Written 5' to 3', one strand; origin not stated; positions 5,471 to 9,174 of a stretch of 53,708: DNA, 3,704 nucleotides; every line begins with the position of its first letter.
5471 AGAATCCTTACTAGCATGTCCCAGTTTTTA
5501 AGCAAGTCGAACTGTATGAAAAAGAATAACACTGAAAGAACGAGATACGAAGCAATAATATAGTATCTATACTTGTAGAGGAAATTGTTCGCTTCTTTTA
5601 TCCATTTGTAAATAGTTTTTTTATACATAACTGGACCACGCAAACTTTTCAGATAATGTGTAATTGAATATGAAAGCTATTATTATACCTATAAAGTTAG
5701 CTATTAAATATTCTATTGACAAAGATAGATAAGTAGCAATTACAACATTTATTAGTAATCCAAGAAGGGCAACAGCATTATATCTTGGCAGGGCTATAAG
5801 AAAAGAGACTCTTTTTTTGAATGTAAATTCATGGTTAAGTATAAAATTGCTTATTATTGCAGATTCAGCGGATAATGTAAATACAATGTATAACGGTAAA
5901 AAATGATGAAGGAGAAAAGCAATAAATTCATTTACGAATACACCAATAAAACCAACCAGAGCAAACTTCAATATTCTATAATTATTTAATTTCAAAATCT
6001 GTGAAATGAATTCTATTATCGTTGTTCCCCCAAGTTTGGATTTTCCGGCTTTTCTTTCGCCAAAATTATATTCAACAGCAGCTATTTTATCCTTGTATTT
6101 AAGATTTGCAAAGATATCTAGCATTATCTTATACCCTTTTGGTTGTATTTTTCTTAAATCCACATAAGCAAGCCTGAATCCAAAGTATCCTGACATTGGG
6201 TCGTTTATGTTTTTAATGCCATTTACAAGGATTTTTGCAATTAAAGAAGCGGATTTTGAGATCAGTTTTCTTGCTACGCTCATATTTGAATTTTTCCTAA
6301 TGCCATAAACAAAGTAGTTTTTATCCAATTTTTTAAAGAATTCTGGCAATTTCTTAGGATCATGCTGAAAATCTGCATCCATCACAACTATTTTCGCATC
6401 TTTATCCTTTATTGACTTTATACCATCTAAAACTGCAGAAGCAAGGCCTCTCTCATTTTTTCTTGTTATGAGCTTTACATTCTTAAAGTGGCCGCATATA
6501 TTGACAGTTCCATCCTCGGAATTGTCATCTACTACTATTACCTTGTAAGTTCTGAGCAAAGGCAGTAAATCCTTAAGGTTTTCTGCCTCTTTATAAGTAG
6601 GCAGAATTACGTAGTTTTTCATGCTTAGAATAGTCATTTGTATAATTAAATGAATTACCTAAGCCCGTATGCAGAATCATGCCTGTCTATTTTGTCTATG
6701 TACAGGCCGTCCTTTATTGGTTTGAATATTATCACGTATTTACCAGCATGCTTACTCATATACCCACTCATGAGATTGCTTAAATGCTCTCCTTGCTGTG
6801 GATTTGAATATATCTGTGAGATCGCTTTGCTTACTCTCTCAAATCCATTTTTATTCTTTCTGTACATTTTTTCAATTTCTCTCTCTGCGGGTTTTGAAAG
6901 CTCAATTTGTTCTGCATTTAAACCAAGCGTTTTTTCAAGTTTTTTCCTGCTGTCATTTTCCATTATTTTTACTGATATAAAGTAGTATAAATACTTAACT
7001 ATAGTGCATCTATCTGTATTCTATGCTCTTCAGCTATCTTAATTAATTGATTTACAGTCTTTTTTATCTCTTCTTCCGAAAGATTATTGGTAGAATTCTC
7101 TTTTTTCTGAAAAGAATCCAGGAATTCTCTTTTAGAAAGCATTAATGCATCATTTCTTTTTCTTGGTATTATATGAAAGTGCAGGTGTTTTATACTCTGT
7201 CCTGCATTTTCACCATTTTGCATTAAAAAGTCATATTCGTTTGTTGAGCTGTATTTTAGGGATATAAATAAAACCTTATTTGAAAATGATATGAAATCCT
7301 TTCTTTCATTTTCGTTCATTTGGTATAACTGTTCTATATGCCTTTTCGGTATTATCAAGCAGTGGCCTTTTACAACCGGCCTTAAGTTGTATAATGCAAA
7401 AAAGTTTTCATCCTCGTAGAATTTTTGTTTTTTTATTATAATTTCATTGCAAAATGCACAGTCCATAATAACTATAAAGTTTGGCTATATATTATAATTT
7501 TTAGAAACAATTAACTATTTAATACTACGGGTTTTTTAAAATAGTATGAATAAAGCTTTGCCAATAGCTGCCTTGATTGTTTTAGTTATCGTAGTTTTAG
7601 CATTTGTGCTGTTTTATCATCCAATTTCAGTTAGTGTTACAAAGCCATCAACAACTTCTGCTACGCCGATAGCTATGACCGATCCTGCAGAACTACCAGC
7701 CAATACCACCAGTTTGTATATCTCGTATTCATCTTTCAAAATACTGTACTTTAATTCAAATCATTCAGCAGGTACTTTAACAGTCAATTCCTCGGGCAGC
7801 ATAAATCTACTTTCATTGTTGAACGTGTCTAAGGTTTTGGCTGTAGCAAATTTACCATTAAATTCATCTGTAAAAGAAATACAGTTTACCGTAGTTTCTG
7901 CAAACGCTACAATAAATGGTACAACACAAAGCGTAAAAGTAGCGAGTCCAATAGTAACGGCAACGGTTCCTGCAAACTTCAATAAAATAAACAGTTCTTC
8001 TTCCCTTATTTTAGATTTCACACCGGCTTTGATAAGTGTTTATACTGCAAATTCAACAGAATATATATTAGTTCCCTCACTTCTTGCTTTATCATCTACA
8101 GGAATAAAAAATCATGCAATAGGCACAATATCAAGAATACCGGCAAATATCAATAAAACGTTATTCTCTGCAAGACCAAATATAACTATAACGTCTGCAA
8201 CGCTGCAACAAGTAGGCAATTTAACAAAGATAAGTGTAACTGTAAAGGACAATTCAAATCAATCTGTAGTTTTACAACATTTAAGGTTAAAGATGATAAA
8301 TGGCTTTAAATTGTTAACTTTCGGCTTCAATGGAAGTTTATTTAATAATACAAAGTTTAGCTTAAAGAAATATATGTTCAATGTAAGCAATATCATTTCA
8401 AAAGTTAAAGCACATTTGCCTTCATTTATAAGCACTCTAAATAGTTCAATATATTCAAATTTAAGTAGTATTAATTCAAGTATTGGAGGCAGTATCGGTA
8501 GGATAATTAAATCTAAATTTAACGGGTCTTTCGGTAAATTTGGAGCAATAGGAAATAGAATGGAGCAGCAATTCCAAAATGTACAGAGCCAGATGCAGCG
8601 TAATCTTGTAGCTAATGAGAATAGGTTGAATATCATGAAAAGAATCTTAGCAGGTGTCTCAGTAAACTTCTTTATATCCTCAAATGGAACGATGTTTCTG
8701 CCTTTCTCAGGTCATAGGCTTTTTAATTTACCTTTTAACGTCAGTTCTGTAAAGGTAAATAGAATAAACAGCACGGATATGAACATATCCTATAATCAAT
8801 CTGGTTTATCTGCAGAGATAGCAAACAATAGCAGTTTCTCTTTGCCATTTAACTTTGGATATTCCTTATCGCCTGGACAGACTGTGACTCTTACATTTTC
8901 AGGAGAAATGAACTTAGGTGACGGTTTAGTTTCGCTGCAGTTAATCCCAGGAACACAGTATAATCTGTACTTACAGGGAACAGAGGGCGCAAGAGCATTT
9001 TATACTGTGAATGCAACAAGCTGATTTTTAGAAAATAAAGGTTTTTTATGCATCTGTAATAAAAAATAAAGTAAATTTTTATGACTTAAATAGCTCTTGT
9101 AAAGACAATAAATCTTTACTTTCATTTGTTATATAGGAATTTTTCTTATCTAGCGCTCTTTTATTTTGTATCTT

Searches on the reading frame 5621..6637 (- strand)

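Call 20: search_protein_families(library=pfam, proteins=[window:5621-6637:-], max_evalue=0.01)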
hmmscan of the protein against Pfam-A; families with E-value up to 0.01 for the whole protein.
window:5621-6637:- (338 aa): 2 families
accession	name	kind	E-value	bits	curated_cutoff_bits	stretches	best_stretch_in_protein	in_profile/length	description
PF00535.33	Glycos_transf_2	-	2.4e-22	80.1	23.3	1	10-137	2-142/168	Glycosyl transferase family 2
PF04138.20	GtrA_DPMS_TM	-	1e-17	64.8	26.1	1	224-334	1-117/117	GtrA/DPMS, transmembrane domain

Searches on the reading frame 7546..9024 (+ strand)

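Call 7: search_protein_families(library=pfam, proteins=[window:7546-9024:+], max_evalue=0.001)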
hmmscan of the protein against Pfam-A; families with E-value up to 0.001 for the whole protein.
window:7546-9024:+ (492 aa): 1 family
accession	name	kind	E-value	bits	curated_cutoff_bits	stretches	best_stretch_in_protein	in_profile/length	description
PF14321.11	DUF4382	-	2.6e-05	24.9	25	1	42-177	6-136/136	Domain of unknown function (DUF4382)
